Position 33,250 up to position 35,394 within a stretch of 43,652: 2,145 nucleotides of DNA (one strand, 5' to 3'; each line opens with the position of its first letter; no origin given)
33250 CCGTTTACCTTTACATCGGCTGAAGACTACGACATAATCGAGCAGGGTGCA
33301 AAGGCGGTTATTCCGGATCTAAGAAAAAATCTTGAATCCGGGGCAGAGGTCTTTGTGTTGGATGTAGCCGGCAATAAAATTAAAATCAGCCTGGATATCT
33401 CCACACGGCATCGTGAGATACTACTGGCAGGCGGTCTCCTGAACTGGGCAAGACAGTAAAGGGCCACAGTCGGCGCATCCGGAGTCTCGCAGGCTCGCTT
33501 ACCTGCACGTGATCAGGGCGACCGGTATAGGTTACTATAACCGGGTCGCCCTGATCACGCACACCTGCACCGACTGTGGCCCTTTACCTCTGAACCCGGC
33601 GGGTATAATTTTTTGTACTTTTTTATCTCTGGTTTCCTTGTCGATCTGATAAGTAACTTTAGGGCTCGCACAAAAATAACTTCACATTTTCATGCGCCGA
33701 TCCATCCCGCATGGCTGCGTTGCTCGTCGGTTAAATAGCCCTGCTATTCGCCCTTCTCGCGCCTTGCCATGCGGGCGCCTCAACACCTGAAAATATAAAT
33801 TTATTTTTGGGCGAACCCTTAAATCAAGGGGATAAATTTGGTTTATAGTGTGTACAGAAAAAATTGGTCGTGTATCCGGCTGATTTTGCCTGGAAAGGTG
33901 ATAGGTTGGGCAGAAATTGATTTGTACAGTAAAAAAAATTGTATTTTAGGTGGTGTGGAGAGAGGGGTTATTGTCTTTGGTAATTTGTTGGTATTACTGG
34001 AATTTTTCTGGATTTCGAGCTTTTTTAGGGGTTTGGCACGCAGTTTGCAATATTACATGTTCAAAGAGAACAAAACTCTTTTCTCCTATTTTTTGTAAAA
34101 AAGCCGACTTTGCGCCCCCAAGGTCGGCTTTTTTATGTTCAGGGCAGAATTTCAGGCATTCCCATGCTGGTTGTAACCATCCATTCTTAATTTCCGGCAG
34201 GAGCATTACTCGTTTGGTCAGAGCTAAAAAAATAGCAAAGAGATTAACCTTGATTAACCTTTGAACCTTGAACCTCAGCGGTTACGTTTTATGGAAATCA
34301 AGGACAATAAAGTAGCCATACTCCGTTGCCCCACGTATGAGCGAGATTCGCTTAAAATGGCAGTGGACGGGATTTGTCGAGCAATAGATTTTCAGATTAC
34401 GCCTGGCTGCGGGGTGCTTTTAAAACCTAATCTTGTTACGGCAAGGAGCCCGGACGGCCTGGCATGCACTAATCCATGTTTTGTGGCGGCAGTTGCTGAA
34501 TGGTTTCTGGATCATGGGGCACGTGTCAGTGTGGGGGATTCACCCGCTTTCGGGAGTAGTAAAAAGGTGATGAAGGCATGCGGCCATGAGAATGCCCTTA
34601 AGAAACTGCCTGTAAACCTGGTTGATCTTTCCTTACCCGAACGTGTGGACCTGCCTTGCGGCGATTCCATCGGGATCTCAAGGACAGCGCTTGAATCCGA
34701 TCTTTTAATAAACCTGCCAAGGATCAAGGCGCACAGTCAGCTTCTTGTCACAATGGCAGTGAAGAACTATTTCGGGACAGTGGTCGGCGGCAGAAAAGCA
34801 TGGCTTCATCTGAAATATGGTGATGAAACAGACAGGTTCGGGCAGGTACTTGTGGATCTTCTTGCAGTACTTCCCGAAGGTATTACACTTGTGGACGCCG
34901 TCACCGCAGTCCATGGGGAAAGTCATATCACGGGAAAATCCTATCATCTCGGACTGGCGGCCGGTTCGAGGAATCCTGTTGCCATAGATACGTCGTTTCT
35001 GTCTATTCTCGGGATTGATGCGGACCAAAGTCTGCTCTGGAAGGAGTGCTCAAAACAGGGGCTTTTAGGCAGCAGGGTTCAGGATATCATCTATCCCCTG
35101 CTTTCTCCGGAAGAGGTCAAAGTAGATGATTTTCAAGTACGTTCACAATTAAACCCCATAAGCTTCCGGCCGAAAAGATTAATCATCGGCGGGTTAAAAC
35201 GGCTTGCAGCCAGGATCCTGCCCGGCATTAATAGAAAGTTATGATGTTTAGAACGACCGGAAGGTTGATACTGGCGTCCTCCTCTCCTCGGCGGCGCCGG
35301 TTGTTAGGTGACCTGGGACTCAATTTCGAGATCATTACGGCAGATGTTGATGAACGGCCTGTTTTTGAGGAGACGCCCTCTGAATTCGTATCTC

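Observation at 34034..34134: Perfect sigma54 promoter followed ~50 nt later by an intrinsic terminator: a candidate ~75-nt sigma54-dependent sRNA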

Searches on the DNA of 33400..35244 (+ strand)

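Call 33: search_rna_families(source=window, start=33400, end=34350, threshold=evalue, max_evalue=5)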
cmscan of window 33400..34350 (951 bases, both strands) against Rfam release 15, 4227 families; matches with E-value up to 5: 9.
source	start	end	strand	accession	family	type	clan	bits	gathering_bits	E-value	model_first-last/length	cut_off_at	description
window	34063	34139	+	RF02064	STnc370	Gene; sRNA;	-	30.1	54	0.077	1-71/71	no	Enterobacterial sRNA STnc370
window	33497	33574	-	RF03807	mir-4890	Gene; miRNA;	-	26.2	100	0.0031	1-91/91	no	mir-4890 microRNA precursor family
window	33455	33587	-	RF04198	MIR8670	Gene; miRNA;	-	20.6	150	0.38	1-142/142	no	MIR8670 microRNA precursor family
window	34095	34190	-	RF02891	AgrB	Gene; antisense;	-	19.8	40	1.4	1-84/84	no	ArsR-gov region gene B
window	33456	33588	+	RF04198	MIR8670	Gene; miRNA;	-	19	150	0.97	1-142/142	no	MIR8670 microRNA precursor family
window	33508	33559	+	RF04138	mir-9243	Gene; miRNA;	-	17.8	83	2.1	15-70/86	no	mir-9243 microRNA precursor family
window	34204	34255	-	RF02060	STnc410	Gene; sRNA;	-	17.4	50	0.39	1-158/158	no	Enterobacterial sRNA STnc410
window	33666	33812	-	RF03798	MIR4227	Gene; miRNA;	-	17.2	100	2.8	1-122/122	no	MIR4227 microRNA precursor family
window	34059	34136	+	RF02377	SurA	Gene; sRNA;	-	13.7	100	0.46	1-279/279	no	SurA sRNA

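Call 57: search_rna_families(source=L001, threshold=evalue, max_evalue=0.01)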
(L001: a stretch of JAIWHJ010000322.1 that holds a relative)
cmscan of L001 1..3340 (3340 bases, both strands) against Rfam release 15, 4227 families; matches with E-value up to 0.01: 0.
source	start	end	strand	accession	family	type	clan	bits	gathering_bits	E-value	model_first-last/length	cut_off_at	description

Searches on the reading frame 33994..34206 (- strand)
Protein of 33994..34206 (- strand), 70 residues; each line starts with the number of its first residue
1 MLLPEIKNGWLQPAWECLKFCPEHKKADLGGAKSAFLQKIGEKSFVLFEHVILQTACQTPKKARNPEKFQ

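Call 9: search_protein_families(library=pfam, proteins=[window:33994-34206:-], max_evalue=0.1)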
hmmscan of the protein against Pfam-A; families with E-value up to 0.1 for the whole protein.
window:33994-34206:- (70 aa): 1 family
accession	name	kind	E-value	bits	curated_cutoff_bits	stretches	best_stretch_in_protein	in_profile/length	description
PF21862.1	CiaD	-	0.091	12.8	27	0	35-49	6-20/54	CiaD-like protein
